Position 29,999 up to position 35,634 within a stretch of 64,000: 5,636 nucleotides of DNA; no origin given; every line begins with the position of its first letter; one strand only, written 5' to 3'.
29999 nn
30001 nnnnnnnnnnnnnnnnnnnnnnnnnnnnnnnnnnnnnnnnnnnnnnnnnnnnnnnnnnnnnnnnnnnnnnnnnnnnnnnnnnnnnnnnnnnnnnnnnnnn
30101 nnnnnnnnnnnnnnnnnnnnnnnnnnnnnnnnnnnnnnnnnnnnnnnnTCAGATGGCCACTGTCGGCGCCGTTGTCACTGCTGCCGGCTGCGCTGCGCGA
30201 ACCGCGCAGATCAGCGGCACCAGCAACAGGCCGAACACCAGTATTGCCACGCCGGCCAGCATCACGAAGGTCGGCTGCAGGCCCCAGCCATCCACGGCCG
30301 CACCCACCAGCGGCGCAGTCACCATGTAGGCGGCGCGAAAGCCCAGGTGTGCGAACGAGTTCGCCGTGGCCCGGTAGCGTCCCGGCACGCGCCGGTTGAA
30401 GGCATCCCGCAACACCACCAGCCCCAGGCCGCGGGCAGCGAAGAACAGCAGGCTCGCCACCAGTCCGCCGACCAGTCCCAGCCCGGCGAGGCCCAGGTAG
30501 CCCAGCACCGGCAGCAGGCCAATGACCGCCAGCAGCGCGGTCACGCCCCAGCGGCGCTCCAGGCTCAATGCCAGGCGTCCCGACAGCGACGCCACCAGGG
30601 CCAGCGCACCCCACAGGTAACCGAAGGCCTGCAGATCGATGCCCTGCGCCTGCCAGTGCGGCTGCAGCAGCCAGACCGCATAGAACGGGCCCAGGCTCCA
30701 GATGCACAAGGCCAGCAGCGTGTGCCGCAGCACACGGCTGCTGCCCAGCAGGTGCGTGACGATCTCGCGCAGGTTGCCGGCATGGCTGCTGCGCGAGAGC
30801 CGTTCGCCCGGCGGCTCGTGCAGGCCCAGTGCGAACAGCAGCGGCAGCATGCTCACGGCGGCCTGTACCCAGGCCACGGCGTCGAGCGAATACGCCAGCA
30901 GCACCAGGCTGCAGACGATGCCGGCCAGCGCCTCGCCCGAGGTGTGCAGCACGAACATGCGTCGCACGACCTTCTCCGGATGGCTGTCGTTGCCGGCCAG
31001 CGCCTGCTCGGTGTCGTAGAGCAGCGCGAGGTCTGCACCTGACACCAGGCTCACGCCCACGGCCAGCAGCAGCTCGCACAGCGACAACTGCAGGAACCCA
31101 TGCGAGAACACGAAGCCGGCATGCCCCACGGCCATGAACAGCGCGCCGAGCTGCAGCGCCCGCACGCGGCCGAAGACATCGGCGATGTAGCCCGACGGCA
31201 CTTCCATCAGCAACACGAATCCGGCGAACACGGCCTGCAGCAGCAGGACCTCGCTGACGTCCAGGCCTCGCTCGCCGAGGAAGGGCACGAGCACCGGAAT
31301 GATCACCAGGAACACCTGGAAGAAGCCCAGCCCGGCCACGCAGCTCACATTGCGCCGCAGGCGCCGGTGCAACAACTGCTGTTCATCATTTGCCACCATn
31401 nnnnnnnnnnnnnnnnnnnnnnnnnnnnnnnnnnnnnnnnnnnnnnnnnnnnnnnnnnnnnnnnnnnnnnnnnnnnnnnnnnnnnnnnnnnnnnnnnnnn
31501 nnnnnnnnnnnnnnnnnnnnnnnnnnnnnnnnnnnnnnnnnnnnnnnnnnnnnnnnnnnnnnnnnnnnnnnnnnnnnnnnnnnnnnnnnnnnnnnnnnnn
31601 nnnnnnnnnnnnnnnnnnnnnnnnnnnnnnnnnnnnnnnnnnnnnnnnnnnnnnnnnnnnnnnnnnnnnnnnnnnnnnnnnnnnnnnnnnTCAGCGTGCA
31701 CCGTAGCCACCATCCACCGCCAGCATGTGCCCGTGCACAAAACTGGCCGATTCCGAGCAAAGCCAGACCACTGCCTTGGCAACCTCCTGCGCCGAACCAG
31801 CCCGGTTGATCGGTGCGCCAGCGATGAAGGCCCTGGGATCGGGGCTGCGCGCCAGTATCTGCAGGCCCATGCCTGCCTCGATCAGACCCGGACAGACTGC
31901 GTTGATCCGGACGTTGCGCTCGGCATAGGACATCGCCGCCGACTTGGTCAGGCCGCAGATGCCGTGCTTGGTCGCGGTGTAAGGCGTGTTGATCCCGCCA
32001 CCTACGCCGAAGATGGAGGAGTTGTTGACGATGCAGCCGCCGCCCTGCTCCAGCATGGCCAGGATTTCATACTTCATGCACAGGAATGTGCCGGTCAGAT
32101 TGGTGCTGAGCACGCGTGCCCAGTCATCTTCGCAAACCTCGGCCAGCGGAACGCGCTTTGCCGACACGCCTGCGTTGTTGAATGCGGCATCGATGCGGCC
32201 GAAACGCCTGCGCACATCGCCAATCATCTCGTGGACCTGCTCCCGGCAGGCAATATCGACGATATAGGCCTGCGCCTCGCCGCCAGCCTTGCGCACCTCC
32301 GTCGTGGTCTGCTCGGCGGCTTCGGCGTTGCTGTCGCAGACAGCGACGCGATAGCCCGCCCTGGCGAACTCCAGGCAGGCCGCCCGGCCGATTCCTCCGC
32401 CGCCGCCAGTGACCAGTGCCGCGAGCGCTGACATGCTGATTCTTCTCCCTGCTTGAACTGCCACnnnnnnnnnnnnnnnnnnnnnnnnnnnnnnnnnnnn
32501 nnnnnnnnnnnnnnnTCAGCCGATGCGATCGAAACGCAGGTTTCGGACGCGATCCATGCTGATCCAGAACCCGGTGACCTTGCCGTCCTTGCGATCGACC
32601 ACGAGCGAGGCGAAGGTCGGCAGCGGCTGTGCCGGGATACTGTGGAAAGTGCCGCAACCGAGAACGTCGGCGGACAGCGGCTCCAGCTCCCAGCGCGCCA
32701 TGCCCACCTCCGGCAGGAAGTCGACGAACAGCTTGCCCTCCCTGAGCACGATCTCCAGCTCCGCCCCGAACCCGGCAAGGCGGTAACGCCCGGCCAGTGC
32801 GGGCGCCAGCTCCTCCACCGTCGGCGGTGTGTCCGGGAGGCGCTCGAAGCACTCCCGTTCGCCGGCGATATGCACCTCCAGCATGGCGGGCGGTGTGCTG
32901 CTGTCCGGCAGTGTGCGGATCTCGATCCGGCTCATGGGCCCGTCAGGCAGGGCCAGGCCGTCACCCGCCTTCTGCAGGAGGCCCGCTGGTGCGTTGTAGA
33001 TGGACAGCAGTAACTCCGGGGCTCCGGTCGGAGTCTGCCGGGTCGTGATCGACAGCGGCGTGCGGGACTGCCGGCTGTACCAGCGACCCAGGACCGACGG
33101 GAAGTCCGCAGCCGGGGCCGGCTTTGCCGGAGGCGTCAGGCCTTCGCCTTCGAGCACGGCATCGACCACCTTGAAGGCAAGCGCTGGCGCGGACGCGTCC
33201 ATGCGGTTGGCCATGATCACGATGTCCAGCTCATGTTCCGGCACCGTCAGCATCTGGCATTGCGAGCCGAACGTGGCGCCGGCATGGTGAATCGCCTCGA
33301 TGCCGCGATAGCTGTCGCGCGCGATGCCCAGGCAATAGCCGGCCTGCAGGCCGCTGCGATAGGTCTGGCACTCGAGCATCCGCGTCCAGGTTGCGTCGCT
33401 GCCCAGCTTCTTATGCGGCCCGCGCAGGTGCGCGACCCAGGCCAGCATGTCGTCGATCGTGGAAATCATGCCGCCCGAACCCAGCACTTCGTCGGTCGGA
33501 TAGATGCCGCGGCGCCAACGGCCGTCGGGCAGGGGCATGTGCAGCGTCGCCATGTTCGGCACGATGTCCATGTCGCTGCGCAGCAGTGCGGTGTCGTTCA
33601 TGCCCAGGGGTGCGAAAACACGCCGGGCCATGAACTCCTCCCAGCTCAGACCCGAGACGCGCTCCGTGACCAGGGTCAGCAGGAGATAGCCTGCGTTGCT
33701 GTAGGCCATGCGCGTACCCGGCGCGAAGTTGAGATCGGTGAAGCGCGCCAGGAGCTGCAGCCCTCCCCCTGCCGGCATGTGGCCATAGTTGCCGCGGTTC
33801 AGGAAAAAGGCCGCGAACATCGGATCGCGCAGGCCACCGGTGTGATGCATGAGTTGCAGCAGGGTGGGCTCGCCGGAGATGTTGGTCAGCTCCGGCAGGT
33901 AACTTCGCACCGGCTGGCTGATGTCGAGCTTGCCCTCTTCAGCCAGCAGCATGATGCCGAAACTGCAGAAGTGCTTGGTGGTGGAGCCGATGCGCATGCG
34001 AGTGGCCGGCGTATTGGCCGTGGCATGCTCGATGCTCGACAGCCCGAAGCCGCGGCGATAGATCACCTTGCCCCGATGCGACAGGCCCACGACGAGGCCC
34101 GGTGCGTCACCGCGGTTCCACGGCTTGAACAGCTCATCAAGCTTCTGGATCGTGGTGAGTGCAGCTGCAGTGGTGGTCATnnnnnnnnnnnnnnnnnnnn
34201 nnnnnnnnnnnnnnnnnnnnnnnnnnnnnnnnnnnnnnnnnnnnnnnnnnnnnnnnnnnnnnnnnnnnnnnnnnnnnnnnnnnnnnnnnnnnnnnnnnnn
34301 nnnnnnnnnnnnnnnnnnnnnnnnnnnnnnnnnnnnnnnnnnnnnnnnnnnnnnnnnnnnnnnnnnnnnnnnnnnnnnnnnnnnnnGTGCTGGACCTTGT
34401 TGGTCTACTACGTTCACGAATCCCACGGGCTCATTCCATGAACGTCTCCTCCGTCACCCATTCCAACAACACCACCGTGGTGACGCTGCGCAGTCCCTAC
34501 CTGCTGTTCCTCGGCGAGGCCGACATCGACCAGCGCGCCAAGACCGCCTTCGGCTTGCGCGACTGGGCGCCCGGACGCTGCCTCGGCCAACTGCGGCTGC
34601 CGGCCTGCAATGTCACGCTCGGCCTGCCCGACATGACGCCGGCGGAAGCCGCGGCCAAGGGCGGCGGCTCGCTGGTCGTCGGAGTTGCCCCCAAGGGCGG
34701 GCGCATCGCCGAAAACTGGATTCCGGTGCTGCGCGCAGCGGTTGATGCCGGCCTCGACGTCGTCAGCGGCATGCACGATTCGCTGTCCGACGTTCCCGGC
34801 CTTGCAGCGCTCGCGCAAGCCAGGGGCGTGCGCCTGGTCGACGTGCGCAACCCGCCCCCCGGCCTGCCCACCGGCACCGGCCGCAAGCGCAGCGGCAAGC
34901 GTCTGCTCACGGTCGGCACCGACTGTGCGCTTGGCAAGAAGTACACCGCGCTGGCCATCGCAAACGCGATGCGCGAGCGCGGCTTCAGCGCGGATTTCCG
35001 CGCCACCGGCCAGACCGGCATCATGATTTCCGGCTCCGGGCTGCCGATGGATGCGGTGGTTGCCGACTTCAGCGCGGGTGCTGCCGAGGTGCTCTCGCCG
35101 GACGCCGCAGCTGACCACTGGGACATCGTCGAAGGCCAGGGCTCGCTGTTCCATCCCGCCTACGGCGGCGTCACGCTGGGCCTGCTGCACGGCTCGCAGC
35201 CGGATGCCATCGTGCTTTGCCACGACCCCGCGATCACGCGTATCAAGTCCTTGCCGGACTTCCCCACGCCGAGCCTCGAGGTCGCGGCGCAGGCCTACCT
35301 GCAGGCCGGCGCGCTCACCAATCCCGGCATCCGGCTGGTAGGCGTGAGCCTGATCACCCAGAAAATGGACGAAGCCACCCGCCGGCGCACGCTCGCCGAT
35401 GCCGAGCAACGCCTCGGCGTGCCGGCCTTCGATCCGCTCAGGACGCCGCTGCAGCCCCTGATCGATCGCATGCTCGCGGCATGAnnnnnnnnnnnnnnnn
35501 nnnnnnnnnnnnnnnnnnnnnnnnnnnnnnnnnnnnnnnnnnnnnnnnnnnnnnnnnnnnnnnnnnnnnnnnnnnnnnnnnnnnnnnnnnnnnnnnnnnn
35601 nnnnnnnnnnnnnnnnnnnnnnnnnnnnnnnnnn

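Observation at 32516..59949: Candidate uncharacterised uptake and catabolism system for D-amino-acid-containing peptides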

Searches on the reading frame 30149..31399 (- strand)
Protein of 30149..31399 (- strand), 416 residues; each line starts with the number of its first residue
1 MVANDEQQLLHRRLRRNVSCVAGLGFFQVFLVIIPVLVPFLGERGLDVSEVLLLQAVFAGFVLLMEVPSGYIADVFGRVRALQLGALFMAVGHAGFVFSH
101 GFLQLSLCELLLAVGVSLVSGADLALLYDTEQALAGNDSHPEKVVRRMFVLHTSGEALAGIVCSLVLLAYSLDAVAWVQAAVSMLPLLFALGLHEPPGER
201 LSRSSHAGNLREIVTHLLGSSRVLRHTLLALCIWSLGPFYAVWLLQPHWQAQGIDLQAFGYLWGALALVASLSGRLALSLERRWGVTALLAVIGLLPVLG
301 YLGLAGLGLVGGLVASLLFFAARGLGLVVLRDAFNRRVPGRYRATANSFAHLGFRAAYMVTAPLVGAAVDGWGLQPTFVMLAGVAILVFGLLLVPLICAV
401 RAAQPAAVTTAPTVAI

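Call 19: search_protein_families(library=pfam, proteins=[window:30149-31399:-], max_evalue=0.001)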
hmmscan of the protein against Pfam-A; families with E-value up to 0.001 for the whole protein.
window:30149-31399:- (416 aa): 1 family
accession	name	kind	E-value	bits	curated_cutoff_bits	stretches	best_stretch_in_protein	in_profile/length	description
PF07690.21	MFS_1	-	6.1e-16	58.7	33.4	2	27-328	9-309/347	Major Facilitator Superfamily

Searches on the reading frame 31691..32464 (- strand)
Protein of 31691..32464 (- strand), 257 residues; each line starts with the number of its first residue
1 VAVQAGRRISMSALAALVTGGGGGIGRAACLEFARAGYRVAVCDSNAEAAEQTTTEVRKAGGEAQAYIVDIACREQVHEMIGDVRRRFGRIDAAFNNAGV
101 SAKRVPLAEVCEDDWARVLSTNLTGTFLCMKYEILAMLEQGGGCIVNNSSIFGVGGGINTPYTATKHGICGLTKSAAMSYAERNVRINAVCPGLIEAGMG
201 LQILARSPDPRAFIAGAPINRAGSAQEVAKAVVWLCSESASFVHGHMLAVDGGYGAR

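Call 19: search_protein_families(library=pfam, proteins=[window:31691-32464:-], max_evalue=0.001)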
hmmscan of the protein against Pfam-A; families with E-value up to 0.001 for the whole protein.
window:31691-32464:- (257 aa): 5 families
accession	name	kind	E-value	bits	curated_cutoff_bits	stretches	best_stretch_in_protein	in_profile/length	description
PF13561.12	adh_short_C2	-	2.4e-57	194.7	27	1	24-254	7-235/236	Enoyl-(Acyl carrier protein) reductase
PF00106.31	adh_short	-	1.3e-51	175.3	26.6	1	15-200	2-187/195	short chain dehydrogenase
PF08659.16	KR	-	1.7e-13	51.3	22.6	1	17-130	4-120/180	KR domain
PF01370.27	Epimerase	-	4.7e-05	23.4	20.9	1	16-85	1-64/240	NAD dependent epimerase/dehydratase family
PF02719.21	Polysacc_synt_2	-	5e-05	23.1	20.2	1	17-131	2-113/293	Polysaccharide biosynthesis protein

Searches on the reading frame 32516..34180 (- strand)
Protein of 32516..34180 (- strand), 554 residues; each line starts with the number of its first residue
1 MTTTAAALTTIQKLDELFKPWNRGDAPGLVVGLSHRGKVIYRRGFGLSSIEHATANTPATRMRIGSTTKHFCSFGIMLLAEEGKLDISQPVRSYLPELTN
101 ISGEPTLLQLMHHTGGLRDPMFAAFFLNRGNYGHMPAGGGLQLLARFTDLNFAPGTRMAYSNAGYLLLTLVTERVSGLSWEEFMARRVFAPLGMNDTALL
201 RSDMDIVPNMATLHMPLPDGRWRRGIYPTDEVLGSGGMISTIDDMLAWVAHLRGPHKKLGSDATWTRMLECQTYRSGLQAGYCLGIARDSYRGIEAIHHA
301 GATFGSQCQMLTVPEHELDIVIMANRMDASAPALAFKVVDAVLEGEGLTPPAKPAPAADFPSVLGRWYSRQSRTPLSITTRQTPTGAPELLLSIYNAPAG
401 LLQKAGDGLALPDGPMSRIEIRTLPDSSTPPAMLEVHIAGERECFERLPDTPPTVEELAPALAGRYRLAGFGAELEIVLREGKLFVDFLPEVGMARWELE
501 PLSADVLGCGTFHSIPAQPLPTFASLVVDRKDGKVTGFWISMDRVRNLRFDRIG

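Call 5: search_protein_families(library=pfam, proteins=[window:32516-34180:-], max_evalue=0.001)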
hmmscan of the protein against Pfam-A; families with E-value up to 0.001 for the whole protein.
window:32516-34180:- (554 aa): 1 family
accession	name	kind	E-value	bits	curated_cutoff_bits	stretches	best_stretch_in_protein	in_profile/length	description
PF00144.29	Beta-lactamase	-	8.1e-59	199.9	27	1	23-334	11-320/329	Beta-lactamase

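Call 7: search_protein_families(library=ncbifam, proteins=[window:32516-34180:-], max_evalue=0.00001)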
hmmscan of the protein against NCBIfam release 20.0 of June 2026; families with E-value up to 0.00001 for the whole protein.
window:32516-34180:- (554 aa): 36 families (the best 25 are shown)
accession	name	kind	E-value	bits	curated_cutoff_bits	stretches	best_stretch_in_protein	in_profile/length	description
NF009622.0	PRK13128.1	equivalog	1.2e-45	156.1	443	1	25-553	21-518/518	D-aminopeptidase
NF007943.0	PRK10662.1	equivalog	2.4e-18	65.9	266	1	24-258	48-276/380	D-alanyl-D-alanine-carboxypeptidase/endopeptidase AmpH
NF052559.1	MthAcHydAcmB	equivalog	1.3e-17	63.6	550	1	25-248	23-265/391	methyl acetate hydrolase AcmB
NF033085.1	bla_class_C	equivalog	6.7e-16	58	415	1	23-197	18-183/356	class C beta-lactamase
NF033575.1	blaRHO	exception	3.8e-14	52.4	825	1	24-197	43-205/380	RHO family class C beta-lactamase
NF000185.2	BlaEC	exception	7.2e-14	51.5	850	1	25-249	40-250/377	BlaEC family class C beta-lactamase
NF012173.1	CMY2-MIR-ACT-EC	exception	2.1e-13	49.8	680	1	25-199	44-209/380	CMY2/MIR/ACT/EC family class C beta-lactamase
NF038238.1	blaBUT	exception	3.9e-13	49.3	850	1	25-257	46-264/383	BUT family class C beta-lactamase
NF000191.1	CMY2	exception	2.8e-11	42.8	800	1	25-198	44-208/381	CMY-2 family class C beta-lactamase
NF002968.0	PRK03642.1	equivalog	2.9e-11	42.9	385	1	35-197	64-240/432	penicillin binding protein PBP4B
NF038366.1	blaSFDC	exception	3.6e-11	42.7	840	1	26-251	45-256/382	SFDC family class C beta-lactamase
NF053709.1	blaAKO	exception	3.9e-11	42.5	875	1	23-250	42-255/381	AKO family class C beta-lactamase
NF038089.1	blaYRC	exception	4.6e-11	42.3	870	1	26-199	45-209/381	YRC family class C beta-lactamase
NF012102.1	blaDHA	exception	6.7e-11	41.9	800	1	15-199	32-208/379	DHA family class C beta-lactamase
NF040478.1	blaLAQ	exception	7.9e-11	41.5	850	1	26-249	44-253/380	LAQ family class C beta-lactamase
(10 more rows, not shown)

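Call 14: search_solved_structures(query=window:32516-34180:-, max_evalue=0.00001)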
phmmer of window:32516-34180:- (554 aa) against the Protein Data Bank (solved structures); distinct sequences matched with E-value up to 0.00001: 113 (the best 60 are shown).
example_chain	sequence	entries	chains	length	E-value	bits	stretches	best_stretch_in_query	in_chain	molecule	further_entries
2qmi_A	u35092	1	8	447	1.1e-28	103.4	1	25-327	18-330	Pbp related beta-lactamase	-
9sn1_A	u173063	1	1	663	2.1e-24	89.3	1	33-362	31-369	Beta-lactamase family protein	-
1ei5_A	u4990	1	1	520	9.1e-23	83.9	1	25-344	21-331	D-AMINOPEPTIDASE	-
7v21_A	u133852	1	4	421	7.7e-21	77.5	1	20-248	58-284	Serine beta-lactamase-like protein LACTB, mitochondrial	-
7spn_A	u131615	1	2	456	1.6e-19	73.2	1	26-326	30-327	IS11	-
1sde_A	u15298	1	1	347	3.2e-19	72.2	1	25-325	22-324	D-alanyl-D-alanine carboxypeptidase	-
1cef_A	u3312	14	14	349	3.3e-19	72.1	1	25-325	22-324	D-ALANYL-D-ALANINE CARBOXYPEPTIDASE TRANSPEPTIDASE | D-ALANYL-D-ALANINE CARBOXYPEPTIDASE | D-alanyl-D-alanine carboxypeptidase precursor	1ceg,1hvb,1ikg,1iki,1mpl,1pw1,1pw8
3o3v_A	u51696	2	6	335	4e-19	71.9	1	24-212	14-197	beta-lactamase | ClbP peptidase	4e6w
4e6x_A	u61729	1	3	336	4e-19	71.8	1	24-212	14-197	ClbP peptidase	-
4y7p_A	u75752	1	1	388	4.6e-19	71.7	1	26-302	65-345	Alkaline D-peptidase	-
9s7k_A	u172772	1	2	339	5.6e-19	71.4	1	27-306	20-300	D-alanyl-D-alanine carboxypeptidase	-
7mdc_A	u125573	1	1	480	9.2e-19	70.7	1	24-212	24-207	Beta-lactamase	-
7ul6_A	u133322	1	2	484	9.4e-19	70.6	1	24-212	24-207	Beta-lactamase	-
3tg9_A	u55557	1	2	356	1.1e-18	70.3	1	44-267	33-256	Penicillin-binding protein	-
7ulw_A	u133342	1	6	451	1.2e-18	70.3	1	21-105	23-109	Serine beta-lactamase-like protein LACTB, mitochondrial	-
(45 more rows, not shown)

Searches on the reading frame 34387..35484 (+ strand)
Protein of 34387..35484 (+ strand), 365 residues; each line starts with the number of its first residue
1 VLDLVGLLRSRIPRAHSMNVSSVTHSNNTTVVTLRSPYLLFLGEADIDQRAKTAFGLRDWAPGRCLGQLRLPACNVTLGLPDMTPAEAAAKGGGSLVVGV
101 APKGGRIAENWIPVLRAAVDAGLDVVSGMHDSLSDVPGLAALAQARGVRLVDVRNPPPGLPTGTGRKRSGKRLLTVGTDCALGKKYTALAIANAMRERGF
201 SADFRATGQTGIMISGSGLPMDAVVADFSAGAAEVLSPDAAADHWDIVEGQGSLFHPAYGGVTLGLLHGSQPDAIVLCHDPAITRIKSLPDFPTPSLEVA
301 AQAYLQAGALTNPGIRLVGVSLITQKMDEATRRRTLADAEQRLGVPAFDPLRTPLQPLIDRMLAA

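Call 5: search_protein_families(library=pfam, proteins=[window:34387-35484:+], max_evalue=0.001)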
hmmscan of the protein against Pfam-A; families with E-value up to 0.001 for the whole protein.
window:34387-35484:+ (365 aa): 2 families
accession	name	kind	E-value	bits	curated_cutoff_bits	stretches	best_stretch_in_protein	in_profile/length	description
PF07755.17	DUF1611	-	3.3e-69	232.8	25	1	163-357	3-199/201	Domain of unknown function (DUF1611_C) P-loop domain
PF17396.8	DUF1611_N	-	1.6e-23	83.3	22.6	1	77-156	15-95/95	Domain of unknown function (DUF1611_N) Rossmann-like domain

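Call 7: search_protein_families(library=ncbifam, proteins=[window:34387-35484:+], max_evalue=0.00001)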
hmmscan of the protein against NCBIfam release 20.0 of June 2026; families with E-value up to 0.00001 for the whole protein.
window:34387-35484:+ (365 aa): 1 family
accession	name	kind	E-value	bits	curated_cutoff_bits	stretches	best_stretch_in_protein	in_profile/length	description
NF041892.1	DgcN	equivalog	5.5e-135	449.5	480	1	37-362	1-326/326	N-acetyltransferase DgcN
